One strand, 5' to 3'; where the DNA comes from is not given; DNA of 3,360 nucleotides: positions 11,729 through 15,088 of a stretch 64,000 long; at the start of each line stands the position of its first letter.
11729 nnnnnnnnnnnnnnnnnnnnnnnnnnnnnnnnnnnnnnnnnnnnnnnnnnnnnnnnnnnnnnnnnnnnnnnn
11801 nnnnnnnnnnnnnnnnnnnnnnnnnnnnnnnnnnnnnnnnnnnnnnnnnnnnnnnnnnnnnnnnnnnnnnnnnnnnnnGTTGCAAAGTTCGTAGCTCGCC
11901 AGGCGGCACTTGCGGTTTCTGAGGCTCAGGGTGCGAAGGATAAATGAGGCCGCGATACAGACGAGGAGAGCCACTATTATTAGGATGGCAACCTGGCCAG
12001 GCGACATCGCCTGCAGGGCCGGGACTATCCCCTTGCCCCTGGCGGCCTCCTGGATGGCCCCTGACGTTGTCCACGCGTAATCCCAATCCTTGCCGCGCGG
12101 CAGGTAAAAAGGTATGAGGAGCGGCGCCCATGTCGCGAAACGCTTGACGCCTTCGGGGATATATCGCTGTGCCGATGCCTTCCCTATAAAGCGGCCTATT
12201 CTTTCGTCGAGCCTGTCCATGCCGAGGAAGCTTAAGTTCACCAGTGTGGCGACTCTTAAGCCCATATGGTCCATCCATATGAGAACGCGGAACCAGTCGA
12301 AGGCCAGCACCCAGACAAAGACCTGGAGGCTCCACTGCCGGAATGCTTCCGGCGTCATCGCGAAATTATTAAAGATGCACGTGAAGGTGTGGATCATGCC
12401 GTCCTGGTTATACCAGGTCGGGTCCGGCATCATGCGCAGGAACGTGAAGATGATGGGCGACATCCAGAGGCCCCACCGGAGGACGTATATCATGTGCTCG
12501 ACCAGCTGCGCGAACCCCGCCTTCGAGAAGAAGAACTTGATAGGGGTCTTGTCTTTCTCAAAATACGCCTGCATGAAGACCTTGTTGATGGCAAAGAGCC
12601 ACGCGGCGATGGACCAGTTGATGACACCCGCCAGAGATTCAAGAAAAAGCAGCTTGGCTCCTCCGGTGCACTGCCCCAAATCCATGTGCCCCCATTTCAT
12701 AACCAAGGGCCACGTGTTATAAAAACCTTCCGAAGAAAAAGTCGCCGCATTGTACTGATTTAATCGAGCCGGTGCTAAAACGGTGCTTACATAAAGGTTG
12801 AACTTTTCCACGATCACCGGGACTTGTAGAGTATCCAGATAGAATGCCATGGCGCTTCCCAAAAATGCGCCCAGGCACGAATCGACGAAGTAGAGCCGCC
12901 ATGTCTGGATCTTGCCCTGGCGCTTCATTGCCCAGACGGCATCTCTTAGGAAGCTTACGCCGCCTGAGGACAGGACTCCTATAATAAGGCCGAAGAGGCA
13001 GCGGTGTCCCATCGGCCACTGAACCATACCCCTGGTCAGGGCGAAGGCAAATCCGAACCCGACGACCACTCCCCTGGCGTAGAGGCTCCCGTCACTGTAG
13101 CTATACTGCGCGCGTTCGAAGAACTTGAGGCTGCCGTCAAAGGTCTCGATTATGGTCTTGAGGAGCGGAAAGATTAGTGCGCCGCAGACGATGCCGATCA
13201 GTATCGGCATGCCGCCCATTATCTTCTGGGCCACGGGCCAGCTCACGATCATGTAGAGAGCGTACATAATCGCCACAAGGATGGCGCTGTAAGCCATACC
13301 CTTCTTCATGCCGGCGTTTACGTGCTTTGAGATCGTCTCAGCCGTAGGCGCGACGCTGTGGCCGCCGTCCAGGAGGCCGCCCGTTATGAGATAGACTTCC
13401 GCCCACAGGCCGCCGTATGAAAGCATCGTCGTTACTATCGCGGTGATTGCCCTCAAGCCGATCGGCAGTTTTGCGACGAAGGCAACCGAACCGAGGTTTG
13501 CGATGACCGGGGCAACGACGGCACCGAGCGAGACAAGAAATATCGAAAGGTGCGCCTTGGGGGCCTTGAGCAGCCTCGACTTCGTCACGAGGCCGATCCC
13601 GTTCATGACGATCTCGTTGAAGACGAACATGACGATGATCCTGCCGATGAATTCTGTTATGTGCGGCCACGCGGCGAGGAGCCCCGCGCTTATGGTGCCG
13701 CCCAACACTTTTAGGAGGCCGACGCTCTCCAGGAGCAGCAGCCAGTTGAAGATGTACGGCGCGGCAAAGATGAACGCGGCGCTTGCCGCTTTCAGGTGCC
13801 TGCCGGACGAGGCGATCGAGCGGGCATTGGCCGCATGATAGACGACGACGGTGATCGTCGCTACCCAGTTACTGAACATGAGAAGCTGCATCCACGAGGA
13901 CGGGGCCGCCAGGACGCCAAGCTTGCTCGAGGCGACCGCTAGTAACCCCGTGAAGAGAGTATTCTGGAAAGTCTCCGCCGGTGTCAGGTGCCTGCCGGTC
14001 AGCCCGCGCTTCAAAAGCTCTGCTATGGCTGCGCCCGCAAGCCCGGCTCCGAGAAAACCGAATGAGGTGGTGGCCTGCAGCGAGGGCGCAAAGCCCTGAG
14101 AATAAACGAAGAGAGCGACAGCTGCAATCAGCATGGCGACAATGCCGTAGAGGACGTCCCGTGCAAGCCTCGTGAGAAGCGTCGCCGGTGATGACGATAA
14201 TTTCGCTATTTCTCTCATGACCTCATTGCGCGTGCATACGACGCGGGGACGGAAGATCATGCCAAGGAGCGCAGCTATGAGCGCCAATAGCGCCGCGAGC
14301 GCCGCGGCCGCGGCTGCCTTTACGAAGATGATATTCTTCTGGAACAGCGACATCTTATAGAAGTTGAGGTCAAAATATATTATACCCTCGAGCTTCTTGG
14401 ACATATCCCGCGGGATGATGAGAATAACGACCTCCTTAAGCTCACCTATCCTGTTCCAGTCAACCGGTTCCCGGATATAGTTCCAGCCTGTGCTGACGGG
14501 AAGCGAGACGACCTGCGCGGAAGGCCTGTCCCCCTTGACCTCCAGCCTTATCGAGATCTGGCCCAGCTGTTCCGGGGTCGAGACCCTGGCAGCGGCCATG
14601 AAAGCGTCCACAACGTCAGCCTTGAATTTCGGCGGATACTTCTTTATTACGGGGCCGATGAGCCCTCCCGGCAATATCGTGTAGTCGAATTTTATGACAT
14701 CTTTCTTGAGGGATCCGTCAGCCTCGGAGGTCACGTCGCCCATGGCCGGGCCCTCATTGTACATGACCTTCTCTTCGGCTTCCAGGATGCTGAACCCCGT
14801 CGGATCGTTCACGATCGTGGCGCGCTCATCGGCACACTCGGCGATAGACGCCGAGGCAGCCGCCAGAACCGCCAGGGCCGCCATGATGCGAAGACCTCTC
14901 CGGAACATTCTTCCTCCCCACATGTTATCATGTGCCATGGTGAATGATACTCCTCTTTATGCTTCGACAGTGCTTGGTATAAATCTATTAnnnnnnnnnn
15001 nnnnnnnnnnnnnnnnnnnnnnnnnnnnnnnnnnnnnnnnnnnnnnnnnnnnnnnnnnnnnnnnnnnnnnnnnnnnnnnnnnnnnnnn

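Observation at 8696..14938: Fusion of a periplasmic CBM-like domain, a ~15-helix membrane region and a cytoplasmic GH94 phosphorylase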

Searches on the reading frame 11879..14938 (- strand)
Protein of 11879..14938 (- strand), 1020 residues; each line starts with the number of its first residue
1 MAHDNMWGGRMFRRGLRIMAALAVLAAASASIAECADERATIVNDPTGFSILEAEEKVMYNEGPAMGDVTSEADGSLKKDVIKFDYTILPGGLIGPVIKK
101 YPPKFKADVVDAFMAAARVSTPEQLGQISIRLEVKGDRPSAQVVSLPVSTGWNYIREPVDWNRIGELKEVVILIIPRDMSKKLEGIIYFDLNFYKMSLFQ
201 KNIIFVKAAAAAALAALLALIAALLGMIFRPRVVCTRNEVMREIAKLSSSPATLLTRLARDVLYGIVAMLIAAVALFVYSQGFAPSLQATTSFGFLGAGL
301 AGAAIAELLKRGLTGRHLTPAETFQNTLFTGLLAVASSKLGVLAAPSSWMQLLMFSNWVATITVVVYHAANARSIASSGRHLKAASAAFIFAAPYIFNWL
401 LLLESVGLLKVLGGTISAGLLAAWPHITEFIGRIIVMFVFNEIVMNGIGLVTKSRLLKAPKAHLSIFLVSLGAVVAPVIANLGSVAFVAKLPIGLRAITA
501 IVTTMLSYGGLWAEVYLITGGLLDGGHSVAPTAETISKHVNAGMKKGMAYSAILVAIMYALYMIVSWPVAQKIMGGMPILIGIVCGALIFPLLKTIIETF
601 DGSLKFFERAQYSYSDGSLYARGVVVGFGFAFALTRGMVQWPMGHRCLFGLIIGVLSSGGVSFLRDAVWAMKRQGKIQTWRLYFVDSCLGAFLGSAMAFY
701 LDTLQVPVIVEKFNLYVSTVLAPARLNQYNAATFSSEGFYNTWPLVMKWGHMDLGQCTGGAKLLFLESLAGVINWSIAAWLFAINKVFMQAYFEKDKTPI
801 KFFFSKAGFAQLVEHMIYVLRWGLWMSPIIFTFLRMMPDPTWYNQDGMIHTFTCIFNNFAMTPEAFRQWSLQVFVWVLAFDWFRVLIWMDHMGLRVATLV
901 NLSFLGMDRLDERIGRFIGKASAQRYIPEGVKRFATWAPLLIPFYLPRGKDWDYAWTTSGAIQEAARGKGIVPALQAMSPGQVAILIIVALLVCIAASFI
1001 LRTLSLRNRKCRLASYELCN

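Call 12: find_homologous_proteins(query=window:11879-14938:-, max_evalue=0.001)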
Query window:11879-14938:- (1020 aa): 4 proteins with E <= 0.001 among 8000 candidates.
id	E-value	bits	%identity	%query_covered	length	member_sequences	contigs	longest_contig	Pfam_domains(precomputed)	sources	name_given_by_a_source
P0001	0.0e+0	1082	59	84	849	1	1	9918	-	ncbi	-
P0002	8.8e-252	857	56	69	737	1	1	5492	-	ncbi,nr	ncbi:MAG: hypothetical protein NC933_03930, partial [Candidatus Omnitrophica bacterium]|nr:hypotheti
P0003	3.4e-187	643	43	82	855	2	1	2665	-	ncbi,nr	ncbi:MAG TPA: hypothetical protein VFF52_15615, partial [Isosphaeraceae bacterium]|nr:hypothetical p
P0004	1.2e-186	641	44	70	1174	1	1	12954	PF06165.19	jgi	jgi:cyclic beta-1,2-glucan synthetase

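Call 77: predict_structure(alignment_id=A4)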
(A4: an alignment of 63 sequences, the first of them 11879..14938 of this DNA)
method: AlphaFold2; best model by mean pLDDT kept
length: 1020 residues; sequences in the alignment: 63
mean_pLDDT: 89.2   pTM: 0.88
mean pLDDT of the five models: 89.2, 86.9, 86.6, 86.5, 86.2
residues with pLDDT >= 90: 743; 70-90: 195; 50-70: 40; < 50: 42
segments of 3 or more residues with pLDDT < 50: 1-36, 1015-1020
pLDDT, mean of each block of 10 residues (from residue 1): 34 39 40 45 74 95 95 93 97 95 92 95 94 93 92 92 93 93 97 93 93 98 92 77 83 89 95 94 85 92 97 94 97 95 89 93 97 94 95 95 94 96 96 98 97 96 98 98 95 97 98 97 94 98 96 96 95 96 97 92 90 97 97 95 96 98 97 95 96 94 92 94 70 66 76 91 96 93 94 94 90 92 91 86 72 89 93 86 81 88 92 92 82 83 82 85 77 83 90 95 87 51
secondary structure, 60 per line:
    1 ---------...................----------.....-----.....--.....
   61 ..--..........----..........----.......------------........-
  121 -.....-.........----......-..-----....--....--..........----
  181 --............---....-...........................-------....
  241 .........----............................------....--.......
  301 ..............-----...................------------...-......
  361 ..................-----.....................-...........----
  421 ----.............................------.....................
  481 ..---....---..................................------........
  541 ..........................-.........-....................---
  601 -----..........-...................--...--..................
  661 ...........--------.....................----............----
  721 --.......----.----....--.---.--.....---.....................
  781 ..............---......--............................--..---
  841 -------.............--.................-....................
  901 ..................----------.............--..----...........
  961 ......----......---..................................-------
elements in order (helices of 4 or more, strands of 3 or more residues): H10-28 H39-43 E56-62 E65-74 E79-88 E93-99 E112-119 H122-126 E128-136 E141-146 E155-158 H161-164 E167-176 E183-194 H198-201 H203-229 H237-249 H254-281 H288-291 H294-314 H320-336 H357-378 H384-404 H406-416 H425-453 H460-482 H486-489 H493-526 H533-566 H568-576 H578-597 H606-615 H617-635 H643-671 H680-700 H705-716 H723-729 E739-742 E752-756 H760-794 H798-803 H806-833 H848-860 H863-879 H881-918 H929-941 H950-966 H971-976 H980-1013

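Call 97: fold_search(model_id=the predicted structure, library=pdb)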
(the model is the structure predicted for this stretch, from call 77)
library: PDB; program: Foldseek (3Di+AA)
matches with E <= 10: 439; with E <= 0.001: 5
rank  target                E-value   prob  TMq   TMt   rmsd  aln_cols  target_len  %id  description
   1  1v0a                  2.0e-04  1.00  0.11  0.54   5.3       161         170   11  Family 11 Carbohydrate-Binding Module of cellulosomal cellulase Lic26A-Cel5E of Clostridium thermocellum (released 2005-01-12)
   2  6r3m_A                2.5e-04  1.00  0.12  0.56   4.3       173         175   13  Family 11 Carbohydrate-Binding Module from Clostridium thermocellum in complex with beta-1,3-1,4-mixed-linked tetrasac (released 2020-02-05)
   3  6r31_A                2.8e-04  1.00  0.11  0.54   5.6       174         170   12  Family 11 Carbohydrate-Binding Module from Clostridium thermocellum in complex with beta-1,3-1,4-mixed-linked tetrasac (released 2020-02-05)
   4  2q1f_A                3.6e-04  0.98  0.11  0.11  21.8       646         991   11  Crystal structure of chondroitin sulfate lyase abc from bacteroides thetaiotaomicron wal2926 (released 2008-01-29)
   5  7eip                  6.1e-04  0.98  0.12  0.12  20.8       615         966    9  Crystal structure of ligand-free chondroitin ABC lyase I (released 2021-08-25)
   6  2waa                  1.3e-03  1.00  0.07  0.18   9.1       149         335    9  Structure of a family two carbohydrate esterase from Cellvibrio japonicus (released 2009-03-24)
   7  4xup_C                1.6e-03  1.00  0.10  0.41   6.4       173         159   13  Structure of the N-terminal CBM22-1-CBM22-2 tandem domain from Paenibacillus barcinonensis Xyn10C (released 2015-06-03)
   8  2lro_MODEL_1_A        1.7e-03  1.00  0.12  0.55   5.6       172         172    9  Solution structure, dynamics and binding studies of CtCBM11 (released 2013-02-06)
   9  9jsi_A                2.4e-03  1.00  0.09  0.19   8.1       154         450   12  Clostridium perfringens iota toxin pore Ib in prepore II state (released 2025-05-14)
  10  9jsl_D                3.2e-03  1.00  0.09  0.19   7.9       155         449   12  Clostridium perfringens iota toxin pore Ib in prepore V state (released 2025-05-14)
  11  1wky                  4.5e-03  1.00  0.11  0.23   4.2       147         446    8  Crystal structure of alkaline mannanase from Bacillus sp. strain JAMB-602: catalytic domain and its Carbohydrate Binding (released 2005-06-15)
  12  9jsk_B                4.5e-03  1.00  0.09  0.18   7.9       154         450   13  Clostridium perfringens iota toxin pore Ib in prepore IV state (released 2025-05-14)
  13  5l73_B                5.2e-03  1.00  0.10  0.44   5.6       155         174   13  MAM domain of human neuropilin-1 (released 2016-10-26)
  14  5l73_A                5.2e-03  1.00  0.10  0.41   6.0       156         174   12  MAM domain of human neuropilin-1 (released 2016-10-26)
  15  9jsh_B                8.0e-03  1.00  0.09  0.18   8.0       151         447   13  Clostridium perfringens iota toxin pore Ib in prepore III state (released 2025-05-14)
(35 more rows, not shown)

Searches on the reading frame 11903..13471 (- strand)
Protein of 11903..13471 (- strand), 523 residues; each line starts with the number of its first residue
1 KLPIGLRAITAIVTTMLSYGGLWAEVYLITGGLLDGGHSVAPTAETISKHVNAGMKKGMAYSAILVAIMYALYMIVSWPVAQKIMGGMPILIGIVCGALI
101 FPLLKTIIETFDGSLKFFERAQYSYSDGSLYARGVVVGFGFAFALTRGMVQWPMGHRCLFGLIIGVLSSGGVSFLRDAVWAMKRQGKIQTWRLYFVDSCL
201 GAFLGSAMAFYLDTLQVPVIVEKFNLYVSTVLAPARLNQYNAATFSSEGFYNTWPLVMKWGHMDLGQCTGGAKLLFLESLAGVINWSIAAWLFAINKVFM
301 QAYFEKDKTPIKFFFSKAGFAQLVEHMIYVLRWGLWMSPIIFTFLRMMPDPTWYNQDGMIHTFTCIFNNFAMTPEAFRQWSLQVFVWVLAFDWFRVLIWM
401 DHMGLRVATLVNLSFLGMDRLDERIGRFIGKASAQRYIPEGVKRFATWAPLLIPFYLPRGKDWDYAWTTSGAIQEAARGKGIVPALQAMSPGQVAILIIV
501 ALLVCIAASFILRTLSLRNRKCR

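Call 120: find_homologous_proteins(query=A9, max_evalue=0.001)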
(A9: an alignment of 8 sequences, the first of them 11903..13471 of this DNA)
Query A9 (8 sequences) (523 aa, profile of the alignment): 218 proteins with E <= 0.001 among 8000 candidates; the best 120 are listed.
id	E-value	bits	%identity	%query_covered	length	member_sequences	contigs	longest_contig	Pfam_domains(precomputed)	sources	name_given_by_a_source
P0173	1.1e-208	712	51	100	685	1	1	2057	PF06165.19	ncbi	ncbi:MAG TPA: hypothetical protein VGH33_08855, partial [Isosphaeraceae bacterium]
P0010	7.8e-207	706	53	91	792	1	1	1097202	-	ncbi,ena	-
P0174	2.5e-204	698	45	100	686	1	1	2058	PF06165.19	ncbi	ncbi:MAG: hypothetical protein WCG03_11045, partial [Kiritimatiellales bacterium]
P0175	2.2e-203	695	62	100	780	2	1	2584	-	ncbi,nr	ncbi:MAG: hypothetical protein HY583_02000, partial [Candidatus Omnitrophica bacterium]|nr:hypotheti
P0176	3.3e-200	684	47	86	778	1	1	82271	-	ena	-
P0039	1.6e-199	682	43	93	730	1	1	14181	-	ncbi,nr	ncbi:MAG: glycosyl transferase family 36, partial [Nevskia sp.]|nr:glycosyl transferase family 36 [N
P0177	8.1e-199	680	47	88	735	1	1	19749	-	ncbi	ncbi:MAG: glycosyl transferase family 36, partial [Thermodesulfobacteriota bacterium]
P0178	6.4e-197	673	43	93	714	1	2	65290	-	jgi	jgi:cyclic beta-1,2-glucan synthetase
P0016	1.4e-196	672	52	99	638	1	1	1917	-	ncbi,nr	ncbi:MAG TPA: hypothetical protein VJC03_00625, partial [bacterium]|nr:hypothetical protein [bacteri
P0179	1.8e-196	672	41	90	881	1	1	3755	PF06165.19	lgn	-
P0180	6.2e-196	670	51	94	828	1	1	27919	-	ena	-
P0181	2.8e-195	668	47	90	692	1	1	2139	PF06165.19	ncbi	ncbi:MAG TPA: hypothetical protein VF933_12460, partial [Streptosporangiaceae bacterium]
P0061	1.8e-194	665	43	87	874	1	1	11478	PF06165.19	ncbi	-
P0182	3.0e-194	665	54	96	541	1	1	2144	-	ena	-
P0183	7.8e-194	663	47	100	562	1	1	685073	-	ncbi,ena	-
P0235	3.7e-153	529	39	81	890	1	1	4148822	-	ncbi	-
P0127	9.0e-120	419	49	51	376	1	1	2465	PF02653.22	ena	-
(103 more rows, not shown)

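Call 121: find_encoding_contigs(protein=P0235, flank=9000, max_places=2)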
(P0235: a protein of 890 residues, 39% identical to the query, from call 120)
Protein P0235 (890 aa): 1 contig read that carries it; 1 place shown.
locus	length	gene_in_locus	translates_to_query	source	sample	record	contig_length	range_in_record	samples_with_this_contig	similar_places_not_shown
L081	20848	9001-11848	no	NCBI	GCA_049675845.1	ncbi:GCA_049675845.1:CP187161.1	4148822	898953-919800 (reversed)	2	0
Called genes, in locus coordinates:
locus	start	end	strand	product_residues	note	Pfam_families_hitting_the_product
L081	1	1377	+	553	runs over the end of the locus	PF01476:LysM, PF01551:Peptidase_M23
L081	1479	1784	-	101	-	PF03692:CxxCxxCC (weak)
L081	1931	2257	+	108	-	-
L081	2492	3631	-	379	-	PF03969:AFG1_ATPase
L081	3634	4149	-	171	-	PF13527:Acetyltransf_9 (weak), PF00583:Acetyltransf_1 (weak), PF13508:Acetyltransf_7 (weak)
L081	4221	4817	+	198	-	PF00583:Acetyltransf_1, PF13673:Acetyltransf_10 (weak), PF13508:Acetyltransf_7 (weak), PF08445:FR47 (faint)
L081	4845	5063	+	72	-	-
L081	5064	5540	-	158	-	PF13499:EF-hand_7 (faint), PF00036:EF-hand_1 (faint), PF13202:EF-hand_5 (faint), PF13405:EF-hand_6 (faint)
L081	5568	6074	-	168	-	PF00293:NUDIX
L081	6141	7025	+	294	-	PF00149:Metallophos, PF12850:Metallophos_2 (faint)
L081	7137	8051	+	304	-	PF22842:Pel9A-like_beta_helix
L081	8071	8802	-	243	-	-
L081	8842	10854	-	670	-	-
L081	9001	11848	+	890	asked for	-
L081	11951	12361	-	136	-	-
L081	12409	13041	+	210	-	PF06165:GH94_b-supersand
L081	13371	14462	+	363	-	PF17167:Glyco_hydro_94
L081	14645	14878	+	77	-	-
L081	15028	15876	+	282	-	-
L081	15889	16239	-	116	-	PF03330:DPBB_1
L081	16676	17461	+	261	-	-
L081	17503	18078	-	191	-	-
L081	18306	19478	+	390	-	PF08740:BCS1_N (faint), PF00004:AAA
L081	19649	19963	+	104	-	PF01541:GIY-YIG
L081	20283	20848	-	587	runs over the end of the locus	PF02867:Ribonuc_red_lgC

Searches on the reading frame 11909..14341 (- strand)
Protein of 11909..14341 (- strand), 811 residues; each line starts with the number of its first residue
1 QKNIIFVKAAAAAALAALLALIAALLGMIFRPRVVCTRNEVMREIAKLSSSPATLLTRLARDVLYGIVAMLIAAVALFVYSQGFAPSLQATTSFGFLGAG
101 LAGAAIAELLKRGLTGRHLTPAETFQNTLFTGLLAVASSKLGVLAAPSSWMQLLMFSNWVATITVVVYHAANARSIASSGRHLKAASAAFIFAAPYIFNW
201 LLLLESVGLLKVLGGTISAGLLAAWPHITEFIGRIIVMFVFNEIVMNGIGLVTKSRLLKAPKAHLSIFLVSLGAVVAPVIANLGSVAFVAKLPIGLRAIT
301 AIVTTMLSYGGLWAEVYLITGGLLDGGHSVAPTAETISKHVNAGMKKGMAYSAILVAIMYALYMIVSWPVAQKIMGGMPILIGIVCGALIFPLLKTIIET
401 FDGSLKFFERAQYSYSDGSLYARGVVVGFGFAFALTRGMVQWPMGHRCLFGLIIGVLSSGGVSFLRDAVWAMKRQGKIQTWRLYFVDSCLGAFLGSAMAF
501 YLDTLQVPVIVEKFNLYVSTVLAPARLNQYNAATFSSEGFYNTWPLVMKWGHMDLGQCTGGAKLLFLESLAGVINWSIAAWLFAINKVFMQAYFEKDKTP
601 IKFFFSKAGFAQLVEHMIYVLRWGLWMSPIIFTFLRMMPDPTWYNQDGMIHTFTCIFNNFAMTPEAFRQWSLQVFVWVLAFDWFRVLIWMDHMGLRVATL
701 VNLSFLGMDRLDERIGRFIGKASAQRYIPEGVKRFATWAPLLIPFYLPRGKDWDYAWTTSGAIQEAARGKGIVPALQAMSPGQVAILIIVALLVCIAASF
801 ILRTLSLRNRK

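Call 17: search_solved_structures(query=A2, max_evalue=10)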
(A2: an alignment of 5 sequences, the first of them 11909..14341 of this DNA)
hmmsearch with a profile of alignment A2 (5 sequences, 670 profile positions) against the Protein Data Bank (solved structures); distinct sequences matched with E-value up to 10: 0.

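Call 18: search_protein_families(library=pfam, alignment_id=A2, max_evalue=10)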
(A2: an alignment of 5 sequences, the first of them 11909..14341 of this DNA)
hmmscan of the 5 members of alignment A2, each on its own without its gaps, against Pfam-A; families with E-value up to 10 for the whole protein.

A. member 1, window:11909-14341:- (811 aa): 0 families

B. families by the number of members that match (of 5 scanned): 2 families
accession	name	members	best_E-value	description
PF23494.1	bPH_10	1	0.01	YqeB-like bacterial PH domain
PF02529.20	PetG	1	0.034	Cytochrome B6-F complex subunit 5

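Call 29: search_protein_representatives(alignment_id=A2)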
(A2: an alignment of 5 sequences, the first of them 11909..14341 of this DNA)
Query: 5 sequences, 670 profile positions. Proteins with E-value up to 0.001 (for the whole library): 471; up to 1e-10: 370; up to 1e-30: 204. The best 150 are listed.
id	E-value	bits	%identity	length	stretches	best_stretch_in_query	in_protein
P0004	0.0e+00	1045.6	-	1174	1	45-670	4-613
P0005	7.6e-286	966.4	-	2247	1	1-670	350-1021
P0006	6.0e-280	947.0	-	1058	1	61-670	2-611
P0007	2.3e-273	925.2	-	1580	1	10-670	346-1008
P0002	2.2e-264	895.5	-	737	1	1-540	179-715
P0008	9.3e-260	880.2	-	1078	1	46-670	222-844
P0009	4.9e-256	867.9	-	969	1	61-670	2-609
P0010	9.9e-248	840.5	-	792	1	87-670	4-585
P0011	4.5e-241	818.5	-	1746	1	53-670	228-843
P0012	1.5e-217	740.8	-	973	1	57-670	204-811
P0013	1.2e-202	691.5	-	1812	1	19-670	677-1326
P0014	3.8e-197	673.3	-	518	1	156-670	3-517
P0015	4.7e-197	673.0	-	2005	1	57-670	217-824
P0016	1.9e-193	661.1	-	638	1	207-670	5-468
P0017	3.9e-179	613.8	-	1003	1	42-670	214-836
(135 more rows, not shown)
